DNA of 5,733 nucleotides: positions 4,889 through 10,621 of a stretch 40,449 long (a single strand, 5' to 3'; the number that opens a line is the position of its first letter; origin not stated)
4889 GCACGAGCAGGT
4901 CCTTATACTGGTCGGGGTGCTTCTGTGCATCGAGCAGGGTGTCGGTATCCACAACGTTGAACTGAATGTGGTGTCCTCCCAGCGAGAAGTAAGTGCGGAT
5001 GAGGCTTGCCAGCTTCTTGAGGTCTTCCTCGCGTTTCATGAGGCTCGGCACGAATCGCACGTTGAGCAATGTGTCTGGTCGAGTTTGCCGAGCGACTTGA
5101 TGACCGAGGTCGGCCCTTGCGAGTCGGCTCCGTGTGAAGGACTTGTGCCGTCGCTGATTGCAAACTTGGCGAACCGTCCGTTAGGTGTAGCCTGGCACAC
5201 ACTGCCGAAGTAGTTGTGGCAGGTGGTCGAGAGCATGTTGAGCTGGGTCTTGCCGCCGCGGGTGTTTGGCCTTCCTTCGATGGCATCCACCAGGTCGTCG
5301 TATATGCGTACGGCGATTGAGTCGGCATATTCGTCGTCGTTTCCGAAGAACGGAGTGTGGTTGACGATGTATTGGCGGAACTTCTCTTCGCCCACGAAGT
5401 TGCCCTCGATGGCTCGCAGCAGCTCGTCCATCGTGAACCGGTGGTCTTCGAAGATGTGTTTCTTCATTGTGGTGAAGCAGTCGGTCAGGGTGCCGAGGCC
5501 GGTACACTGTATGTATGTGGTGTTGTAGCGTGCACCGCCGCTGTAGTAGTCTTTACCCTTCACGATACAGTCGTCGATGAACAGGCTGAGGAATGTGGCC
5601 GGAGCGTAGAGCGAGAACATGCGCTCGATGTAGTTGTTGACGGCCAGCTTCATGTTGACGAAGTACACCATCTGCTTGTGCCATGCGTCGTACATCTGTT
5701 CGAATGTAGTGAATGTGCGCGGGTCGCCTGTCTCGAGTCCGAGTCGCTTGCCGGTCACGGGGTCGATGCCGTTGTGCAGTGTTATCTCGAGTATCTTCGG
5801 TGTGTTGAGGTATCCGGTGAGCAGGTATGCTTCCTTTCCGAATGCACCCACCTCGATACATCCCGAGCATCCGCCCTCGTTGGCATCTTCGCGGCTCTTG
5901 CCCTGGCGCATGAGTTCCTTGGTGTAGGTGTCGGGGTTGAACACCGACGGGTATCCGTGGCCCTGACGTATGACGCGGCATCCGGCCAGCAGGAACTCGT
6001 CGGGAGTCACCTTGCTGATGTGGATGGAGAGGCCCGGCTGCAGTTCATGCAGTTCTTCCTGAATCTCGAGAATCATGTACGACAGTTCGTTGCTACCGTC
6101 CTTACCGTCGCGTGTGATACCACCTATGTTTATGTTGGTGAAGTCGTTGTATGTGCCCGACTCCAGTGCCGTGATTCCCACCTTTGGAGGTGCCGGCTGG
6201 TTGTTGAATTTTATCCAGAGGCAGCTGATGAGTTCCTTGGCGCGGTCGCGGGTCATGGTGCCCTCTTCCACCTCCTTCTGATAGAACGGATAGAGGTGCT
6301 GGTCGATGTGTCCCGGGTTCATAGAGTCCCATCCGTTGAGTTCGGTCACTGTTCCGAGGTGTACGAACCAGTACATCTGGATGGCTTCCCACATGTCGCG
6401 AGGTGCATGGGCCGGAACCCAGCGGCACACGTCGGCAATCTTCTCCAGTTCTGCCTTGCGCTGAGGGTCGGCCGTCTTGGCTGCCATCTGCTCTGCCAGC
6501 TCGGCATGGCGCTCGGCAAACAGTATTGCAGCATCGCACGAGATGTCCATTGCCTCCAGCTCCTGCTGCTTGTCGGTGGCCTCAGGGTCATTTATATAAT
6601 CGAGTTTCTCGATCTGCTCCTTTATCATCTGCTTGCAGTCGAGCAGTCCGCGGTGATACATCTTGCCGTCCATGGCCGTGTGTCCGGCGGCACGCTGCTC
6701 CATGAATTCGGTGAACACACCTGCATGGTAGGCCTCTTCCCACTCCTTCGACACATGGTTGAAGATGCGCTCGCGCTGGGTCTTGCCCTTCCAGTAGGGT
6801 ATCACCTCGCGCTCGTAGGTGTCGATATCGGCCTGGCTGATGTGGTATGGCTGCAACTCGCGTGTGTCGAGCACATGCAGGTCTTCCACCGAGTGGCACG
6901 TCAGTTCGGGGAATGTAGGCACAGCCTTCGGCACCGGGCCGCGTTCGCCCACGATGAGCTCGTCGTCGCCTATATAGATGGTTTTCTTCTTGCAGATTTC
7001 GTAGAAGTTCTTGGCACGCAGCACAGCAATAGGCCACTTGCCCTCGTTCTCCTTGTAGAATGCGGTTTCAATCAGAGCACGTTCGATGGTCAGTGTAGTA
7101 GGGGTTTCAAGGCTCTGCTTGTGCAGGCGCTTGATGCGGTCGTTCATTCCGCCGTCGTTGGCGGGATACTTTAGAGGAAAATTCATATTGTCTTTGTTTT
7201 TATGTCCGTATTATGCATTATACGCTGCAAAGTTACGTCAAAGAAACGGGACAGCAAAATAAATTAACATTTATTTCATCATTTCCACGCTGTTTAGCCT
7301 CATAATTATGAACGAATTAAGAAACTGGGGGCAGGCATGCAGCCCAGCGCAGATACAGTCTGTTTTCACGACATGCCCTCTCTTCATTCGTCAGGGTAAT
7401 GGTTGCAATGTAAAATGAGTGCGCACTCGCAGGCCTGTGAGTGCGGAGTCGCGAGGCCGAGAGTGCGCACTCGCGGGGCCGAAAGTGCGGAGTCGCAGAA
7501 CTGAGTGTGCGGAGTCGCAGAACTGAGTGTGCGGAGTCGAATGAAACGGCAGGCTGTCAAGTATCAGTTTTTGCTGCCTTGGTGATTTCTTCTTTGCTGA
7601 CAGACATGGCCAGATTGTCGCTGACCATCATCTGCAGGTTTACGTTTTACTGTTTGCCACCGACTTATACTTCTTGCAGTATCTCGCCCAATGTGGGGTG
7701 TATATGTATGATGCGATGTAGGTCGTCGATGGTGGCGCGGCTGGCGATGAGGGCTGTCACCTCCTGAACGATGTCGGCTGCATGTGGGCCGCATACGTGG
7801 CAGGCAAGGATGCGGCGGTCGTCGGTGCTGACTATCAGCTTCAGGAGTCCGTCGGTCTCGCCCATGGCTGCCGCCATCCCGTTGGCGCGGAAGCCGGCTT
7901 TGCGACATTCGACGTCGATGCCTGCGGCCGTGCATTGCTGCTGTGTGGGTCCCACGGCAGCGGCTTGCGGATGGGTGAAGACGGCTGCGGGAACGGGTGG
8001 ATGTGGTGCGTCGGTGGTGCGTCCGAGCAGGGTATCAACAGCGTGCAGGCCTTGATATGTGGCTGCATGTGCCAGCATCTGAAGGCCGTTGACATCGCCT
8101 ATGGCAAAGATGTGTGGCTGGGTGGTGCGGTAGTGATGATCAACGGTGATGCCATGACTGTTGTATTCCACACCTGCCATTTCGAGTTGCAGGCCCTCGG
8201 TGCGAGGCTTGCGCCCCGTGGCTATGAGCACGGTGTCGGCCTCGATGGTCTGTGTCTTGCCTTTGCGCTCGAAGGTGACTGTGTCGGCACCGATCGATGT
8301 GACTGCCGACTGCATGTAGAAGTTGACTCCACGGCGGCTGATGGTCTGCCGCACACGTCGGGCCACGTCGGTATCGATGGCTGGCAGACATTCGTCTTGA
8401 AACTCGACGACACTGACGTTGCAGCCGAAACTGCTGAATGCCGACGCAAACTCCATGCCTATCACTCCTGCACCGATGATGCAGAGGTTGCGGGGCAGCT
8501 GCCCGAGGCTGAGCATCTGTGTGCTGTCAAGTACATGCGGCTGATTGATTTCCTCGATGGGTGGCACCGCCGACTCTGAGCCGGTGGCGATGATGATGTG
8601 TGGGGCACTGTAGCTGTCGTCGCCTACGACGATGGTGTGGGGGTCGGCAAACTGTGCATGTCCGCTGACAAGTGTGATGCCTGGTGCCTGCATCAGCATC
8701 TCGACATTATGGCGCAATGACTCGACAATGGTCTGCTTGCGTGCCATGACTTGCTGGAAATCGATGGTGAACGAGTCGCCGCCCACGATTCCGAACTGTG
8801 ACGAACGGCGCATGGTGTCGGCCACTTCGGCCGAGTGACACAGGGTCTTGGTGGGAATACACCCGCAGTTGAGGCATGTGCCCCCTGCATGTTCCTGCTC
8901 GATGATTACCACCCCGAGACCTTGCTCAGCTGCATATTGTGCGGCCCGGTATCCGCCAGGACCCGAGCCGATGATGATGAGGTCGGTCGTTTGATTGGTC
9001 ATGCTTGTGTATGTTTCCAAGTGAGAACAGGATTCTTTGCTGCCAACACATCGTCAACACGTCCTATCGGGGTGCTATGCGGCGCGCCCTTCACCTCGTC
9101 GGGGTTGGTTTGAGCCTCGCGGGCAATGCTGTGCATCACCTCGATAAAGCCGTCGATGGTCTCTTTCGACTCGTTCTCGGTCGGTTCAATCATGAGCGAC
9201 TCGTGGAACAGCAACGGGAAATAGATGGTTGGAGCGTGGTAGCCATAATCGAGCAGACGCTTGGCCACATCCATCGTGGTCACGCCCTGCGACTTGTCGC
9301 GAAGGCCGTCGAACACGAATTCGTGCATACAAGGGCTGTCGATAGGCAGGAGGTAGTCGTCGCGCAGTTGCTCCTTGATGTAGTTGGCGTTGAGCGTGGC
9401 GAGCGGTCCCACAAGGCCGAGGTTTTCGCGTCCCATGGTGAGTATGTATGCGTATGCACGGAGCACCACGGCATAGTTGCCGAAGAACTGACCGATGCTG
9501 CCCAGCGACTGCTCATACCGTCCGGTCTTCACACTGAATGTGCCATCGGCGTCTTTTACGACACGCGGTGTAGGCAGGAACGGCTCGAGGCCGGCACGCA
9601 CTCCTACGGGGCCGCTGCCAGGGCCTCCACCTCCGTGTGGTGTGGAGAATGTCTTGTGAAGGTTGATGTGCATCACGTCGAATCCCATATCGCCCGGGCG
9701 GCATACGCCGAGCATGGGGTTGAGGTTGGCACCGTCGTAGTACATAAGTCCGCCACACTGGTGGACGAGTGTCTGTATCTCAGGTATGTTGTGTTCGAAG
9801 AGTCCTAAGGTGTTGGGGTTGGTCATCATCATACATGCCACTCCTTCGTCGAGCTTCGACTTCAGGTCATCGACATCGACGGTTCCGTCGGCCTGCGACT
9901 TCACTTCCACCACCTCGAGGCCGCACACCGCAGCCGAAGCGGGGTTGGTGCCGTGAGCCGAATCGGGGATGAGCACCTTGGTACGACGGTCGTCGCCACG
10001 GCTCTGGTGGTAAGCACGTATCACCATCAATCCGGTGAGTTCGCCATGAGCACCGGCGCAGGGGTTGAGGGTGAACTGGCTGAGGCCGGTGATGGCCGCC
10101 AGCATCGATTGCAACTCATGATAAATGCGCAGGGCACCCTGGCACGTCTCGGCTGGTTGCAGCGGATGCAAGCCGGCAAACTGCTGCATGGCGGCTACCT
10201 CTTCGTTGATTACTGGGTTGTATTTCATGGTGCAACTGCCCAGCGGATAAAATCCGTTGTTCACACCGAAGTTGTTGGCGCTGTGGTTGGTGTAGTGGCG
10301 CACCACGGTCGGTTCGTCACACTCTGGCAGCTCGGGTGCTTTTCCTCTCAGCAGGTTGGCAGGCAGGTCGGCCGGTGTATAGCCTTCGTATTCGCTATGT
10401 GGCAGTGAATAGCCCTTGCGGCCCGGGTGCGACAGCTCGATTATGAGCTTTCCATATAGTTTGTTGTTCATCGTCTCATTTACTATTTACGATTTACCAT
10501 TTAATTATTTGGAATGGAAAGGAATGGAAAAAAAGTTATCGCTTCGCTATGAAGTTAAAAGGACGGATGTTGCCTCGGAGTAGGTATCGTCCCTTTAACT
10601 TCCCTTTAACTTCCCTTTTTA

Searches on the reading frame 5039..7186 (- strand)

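Call 7: search_protein_families(library=pfam, proteins=[window:5039-7186:-], max_evalue=0.001)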
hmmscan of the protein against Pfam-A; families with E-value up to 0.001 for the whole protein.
window:5039-7186:- (716 aa): 2 families
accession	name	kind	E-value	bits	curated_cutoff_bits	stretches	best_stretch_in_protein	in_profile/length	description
PF02901.20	PFL-like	-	2.2e-229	763.9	24.3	1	14-661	1-647/647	Pyruvate formate lyase-like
PF01228.26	Gly_radical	-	0.00042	21.2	22.2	0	678-708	2-32/106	Glycine radical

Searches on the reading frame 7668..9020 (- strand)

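Call 7: search_protein_families(library=pfam, proteins=[window:7668-9020:-], max_evalue=0.001)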
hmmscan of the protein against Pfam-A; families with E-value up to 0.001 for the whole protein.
window:7668-9020:- (451 aa): 15 families
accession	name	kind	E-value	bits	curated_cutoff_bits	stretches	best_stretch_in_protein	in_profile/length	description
PF07992.20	Pyr_redox_2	-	2.3e-73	247.6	26.1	1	13-324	2-291/291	Pyridine nucleotide-disulphide oxidoreductase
PF02852.28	Pyr_redox_dim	-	7.3e-30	103.9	25.3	1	343-450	1-108/110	Pyridine nucleotide-disulphide oxidoreductase, dimerisation domain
PF00070.33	Pyr_redox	-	8.5e-20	71.5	22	1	179-247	2-70/82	Pyridine nucleotide-disulphide oxidoreductase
PF13738.12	Pyr_redox_3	-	1.7e-13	51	30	1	15-308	1-305/305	Pyridine nucleotide-disulphide oxidoreductase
PF01266.30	DAO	-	1.2e-08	35.3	27.9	0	13-48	1-38/353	FAD dependent oxidoreductase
PF03486.20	HI0933_like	-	2.4e-08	34.2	50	0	13-47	2-36/244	HI0933-like protein Rossmann domain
PF12831.13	FAD_oxidored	-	4.1e-08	33.4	27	1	13-55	1-44/416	FAD dependent oxidoreductase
PF01134.28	GIDA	-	5.4e-08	32.7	22.1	1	13-148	1-150/391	Glucose inhibited division protein A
PF13450.12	NAD_binding_8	-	2.1e-07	31.5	21.9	0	16-49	1-35/68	NAD(P)-binding Rossmann-like domain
PF00890.30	FAD_binding_2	-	6.8e-07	29.3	20.4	1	13-47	1-36/414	FAD binding domain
PF02737.24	3HCDH_N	-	1.9e-06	28.3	22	1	180-243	3-67/180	3-hydroxyacyl-CoA dehydrogenase, NAD binding domain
PF01262.27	AlaDh_PNT_C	-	1.5e-05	25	23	0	173-227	21-79/214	Alanine dehydrogenase/PNT, C-terminal domain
PF01946.23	Thi4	-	1.9e-05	24.4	26.2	1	10-50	16-57/235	Thi4 family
PF01494.25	FAD_binding_3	-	0.00025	20.8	22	0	12-43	2-33/349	FAD binding domain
PF02826.25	2-Hacid_dh_C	-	0.00072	19.4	25.1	0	177-206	37-66/178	D-isomer specific 2-hydroxyacid dehydrogenase, NAD binding domain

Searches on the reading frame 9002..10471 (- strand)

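Call 7: search_protein_families(library=pfam, proteins=[window:9002-10471:-], max_evalue=0.001)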
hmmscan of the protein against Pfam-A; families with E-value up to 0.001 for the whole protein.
window:9002-10471:- (490 aa): 4 families
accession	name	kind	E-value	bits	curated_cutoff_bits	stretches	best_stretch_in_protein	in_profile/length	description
PF21478.3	GcvP2_C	-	3.8e-26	91.8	27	1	357-455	4-104/122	Glycine dehydrogenase, C-terminal domain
PF02347.22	GDC-P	-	5.9e-07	29.1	26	1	32-300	27-284/429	Glycine cleavage system P-protein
PF00266.25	Aminotran_5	-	7.6e-07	28.9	21.5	1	162-280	87-207/371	Aminotransferase class-V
PF00155.27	Aminotran_1_2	-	0.00036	20.3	19.7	0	163-220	91-156/361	Aminotransferase class I and II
